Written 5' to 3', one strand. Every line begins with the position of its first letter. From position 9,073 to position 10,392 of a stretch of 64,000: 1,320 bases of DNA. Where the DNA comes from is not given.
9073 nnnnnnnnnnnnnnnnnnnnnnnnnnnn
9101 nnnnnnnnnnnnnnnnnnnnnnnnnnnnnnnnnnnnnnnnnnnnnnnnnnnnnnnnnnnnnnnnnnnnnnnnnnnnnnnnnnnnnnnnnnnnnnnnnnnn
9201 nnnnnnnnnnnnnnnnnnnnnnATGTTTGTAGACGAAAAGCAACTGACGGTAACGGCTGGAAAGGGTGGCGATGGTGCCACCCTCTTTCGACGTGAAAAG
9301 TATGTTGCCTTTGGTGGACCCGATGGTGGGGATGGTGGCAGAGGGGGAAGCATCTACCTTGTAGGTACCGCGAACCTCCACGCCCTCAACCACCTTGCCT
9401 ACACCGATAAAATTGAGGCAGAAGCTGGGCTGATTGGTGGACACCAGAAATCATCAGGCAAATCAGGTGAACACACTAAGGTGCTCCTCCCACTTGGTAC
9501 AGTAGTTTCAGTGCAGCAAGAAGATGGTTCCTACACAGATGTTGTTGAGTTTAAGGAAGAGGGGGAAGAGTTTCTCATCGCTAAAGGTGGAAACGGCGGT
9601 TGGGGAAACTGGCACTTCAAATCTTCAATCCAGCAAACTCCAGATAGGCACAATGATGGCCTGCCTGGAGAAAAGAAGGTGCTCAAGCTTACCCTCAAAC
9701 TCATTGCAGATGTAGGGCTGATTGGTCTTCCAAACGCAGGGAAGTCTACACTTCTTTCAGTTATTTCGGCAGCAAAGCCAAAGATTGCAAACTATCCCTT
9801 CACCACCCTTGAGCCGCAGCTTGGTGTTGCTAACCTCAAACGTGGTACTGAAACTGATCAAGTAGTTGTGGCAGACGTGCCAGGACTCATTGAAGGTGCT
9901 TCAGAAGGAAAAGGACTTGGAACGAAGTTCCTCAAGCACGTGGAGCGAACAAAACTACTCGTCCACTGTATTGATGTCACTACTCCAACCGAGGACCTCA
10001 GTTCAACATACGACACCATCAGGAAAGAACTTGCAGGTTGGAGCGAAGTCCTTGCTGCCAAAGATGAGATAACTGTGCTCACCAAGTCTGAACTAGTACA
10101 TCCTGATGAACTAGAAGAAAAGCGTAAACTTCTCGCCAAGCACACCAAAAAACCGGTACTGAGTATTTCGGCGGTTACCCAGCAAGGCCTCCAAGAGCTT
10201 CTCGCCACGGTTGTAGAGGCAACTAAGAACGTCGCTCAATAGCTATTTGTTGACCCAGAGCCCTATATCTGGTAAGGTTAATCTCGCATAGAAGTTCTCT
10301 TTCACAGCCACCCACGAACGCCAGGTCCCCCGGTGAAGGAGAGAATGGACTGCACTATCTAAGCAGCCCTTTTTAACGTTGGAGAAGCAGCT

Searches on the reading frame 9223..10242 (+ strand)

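Call 76: search_protein_families(library=pfam, proteins=[window:9223-10242:+], max_evalue=0.00001)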
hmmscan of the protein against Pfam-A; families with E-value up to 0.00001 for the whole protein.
window:9223-10242:+ (339 aa): 3 families
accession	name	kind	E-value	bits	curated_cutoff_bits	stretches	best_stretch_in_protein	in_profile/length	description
PF01018.28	GTP1_OBG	-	1.9e-47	161.2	27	1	3-160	1-155/155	GTP1/OBG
PF01926.29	MMR_HSR1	-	3.1e-23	82.5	21.9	1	163-288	1-113/113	50S ribosome-binding GTPase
PF02421.24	FeoB_N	-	4.7e-13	49.4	27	1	164-329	3-155/156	Ferrous iron transport protein B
